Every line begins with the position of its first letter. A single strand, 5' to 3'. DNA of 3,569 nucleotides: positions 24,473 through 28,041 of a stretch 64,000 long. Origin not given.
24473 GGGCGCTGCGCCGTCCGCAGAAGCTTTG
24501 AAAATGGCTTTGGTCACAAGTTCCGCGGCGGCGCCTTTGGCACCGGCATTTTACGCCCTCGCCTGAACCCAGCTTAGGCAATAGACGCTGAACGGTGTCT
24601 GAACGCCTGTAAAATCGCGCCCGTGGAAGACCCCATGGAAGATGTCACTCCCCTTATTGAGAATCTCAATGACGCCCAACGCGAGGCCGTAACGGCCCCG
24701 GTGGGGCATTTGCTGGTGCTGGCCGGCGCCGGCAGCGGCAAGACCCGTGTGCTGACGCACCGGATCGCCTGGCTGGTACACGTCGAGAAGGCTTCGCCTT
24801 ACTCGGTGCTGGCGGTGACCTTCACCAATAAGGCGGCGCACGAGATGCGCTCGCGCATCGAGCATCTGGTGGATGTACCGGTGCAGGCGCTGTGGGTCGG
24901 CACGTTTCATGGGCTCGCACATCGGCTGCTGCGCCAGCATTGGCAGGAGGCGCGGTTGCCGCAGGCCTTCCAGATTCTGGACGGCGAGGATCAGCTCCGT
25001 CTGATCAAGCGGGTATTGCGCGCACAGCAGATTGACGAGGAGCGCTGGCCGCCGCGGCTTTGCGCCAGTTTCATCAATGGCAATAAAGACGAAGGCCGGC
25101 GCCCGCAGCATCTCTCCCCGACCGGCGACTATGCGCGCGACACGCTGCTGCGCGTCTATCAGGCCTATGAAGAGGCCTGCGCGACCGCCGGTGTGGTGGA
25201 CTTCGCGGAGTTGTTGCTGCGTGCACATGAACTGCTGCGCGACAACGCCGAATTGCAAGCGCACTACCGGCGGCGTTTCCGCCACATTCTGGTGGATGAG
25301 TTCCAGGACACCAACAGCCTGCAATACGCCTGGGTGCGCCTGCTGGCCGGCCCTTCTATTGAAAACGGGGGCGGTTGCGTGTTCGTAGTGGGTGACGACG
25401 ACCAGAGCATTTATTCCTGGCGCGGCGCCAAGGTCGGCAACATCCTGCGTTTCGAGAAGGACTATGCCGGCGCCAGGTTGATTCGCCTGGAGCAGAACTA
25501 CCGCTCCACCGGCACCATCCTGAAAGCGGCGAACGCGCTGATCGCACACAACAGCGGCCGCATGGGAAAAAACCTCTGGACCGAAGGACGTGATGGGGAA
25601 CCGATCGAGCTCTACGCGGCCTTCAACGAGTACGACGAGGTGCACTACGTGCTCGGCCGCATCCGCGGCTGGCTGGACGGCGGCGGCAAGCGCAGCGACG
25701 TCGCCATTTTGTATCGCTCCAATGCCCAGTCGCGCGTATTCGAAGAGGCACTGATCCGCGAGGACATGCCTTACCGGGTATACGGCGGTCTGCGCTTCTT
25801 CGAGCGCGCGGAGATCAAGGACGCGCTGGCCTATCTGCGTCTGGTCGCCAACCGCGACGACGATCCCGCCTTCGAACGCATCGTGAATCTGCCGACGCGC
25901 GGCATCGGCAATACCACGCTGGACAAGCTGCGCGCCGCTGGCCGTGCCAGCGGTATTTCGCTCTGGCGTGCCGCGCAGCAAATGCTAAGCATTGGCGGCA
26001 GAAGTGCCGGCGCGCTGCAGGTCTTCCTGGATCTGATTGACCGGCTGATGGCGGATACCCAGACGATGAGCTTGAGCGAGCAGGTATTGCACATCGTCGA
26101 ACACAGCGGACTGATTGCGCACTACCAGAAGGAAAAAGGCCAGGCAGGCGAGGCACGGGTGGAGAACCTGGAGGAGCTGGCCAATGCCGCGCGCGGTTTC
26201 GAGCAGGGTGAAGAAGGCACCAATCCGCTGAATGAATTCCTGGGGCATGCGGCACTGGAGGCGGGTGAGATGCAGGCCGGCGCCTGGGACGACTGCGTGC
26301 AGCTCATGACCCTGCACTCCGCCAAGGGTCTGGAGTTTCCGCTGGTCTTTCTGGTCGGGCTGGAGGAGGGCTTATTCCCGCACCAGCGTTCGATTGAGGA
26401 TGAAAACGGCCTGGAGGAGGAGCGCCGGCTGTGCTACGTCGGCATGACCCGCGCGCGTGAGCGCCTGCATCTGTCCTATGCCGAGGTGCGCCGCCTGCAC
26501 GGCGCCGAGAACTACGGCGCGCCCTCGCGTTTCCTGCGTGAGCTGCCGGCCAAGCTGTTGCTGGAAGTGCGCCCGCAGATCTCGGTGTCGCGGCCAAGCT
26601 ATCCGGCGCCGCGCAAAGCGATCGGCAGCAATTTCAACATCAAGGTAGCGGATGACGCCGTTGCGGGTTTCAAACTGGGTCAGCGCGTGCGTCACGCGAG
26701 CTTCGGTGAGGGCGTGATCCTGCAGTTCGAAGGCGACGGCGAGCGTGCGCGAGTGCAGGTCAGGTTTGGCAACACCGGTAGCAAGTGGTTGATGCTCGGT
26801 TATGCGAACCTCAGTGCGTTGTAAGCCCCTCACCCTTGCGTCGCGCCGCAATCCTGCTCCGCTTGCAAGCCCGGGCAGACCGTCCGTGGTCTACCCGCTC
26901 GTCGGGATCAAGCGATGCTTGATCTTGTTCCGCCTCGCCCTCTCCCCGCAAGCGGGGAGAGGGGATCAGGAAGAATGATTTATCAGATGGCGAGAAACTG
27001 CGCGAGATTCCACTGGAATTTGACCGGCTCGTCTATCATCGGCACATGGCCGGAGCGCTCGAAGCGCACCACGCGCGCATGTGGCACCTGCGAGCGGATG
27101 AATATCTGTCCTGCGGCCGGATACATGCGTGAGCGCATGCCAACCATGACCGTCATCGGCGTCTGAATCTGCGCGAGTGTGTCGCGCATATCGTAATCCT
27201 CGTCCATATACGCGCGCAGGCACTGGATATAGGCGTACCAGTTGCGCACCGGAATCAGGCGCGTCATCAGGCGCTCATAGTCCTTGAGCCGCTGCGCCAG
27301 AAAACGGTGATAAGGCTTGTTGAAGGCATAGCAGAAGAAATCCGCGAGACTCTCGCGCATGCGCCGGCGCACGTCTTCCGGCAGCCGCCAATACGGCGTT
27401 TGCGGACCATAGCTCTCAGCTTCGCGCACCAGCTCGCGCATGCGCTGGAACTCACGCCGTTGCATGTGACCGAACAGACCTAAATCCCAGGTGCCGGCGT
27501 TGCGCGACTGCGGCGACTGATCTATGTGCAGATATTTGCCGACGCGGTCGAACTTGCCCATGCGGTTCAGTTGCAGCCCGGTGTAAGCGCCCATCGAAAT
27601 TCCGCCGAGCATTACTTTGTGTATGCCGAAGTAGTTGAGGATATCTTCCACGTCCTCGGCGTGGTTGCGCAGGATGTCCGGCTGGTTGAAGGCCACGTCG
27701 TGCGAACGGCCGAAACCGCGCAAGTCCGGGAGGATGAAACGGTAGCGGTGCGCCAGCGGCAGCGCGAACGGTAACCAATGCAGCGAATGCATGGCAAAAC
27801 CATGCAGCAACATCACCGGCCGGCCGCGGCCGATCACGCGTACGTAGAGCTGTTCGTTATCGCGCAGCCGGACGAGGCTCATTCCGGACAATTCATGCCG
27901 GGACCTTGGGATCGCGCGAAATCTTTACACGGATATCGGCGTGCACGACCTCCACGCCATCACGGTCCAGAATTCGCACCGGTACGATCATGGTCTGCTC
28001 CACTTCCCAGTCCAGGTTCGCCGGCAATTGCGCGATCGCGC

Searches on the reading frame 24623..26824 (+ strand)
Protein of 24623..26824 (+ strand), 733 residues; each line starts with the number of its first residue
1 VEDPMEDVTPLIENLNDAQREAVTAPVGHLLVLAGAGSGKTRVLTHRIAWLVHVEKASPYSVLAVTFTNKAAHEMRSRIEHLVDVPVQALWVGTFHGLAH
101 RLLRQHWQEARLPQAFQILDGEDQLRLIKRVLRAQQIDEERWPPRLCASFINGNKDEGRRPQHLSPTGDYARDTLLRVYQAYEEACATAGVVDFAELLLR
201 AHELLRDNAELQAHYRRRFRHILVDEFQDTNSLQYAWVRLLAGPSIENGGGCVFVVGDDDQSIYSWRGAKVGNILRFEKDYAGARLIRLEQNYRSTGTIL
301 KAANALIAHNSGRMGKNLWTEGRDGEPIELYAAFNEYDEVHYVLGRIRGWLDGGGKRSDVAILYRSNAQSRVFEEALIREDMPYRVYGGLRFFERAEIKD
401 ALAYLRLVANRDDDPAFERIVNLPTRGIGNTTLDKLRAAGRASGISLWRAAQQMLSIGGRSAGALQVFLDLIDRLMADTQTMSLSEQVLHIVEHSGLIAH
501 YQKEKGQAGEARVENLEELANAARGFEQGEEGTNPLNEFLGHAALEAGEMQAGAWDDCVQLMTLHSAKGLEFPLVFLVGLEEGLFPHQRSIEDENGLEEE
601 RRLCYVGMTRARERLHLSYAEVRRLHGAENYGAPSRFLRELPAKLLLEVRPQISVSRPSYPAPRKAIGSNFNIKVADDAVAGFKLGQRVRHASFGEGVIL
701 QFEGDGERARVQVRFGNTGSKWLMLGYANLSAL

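Call 39: search_protein_families(library=pfam, proteins=[window:24623-26824:+], max_evalue=0.00001)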
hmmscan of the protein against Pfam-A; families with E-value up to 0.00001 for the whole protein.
window:24623-26824:+ (733 aa): 6 families
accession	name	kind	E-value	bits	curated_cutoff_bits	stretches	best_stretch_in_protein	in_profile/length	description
PF00580.27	UvrD-helicase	-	8.4e-87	291.7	23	1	15-281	1-270/271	UvrD/REP helicase N-terminal domain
PF13361.12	UvrD_C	-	4.5e-82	276.7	25.6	1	287-621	1-349/350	UvrD-like helicase C-terminal domain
PF13245.12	AAA_19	-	3.7e-21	76.1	25.1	1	19-265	1-132/134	AAA domain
PF13538.12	UvrD_C_2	-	1.1e-08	35.2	27.4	1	561-617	4-51/52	UvrD-like helicase C-terminal domain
PF21196.3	PcrA_UvrD_tudor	-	2.1e-06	27.9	23.9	1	686-728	2-44/48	PcrA/UvrD tudor domain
PF13604.12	AAA_30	-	4.1e-06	27.1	27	0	15-80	2-67/191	AAA domain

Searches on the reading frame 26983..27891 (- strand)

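Call 39: search_protein_families(library=pfam, proteins=[window:26983-27891:-], max_evalue=0.00001)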
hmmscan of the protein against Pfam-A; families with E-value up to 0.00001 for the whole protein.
window:26983-27891:- (302 aa): 3 families
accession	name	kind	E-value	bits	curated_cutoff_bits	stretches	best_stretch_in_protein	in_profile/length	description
PF00561.26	Abhydrolase_1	-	4e-20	73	25.8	1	25-108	2-86/245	alpha/beta hydrolase fold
PF12697.13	Abhydrolase_6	-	3.9e-19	70.6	26.3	1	27-290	2-212/217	Alpha/beta hydrolase family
PF12146.15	Hydrolase_4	-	2.8e-07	30.5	27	0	26-107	7-92/239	Serine aminopeptidase, S33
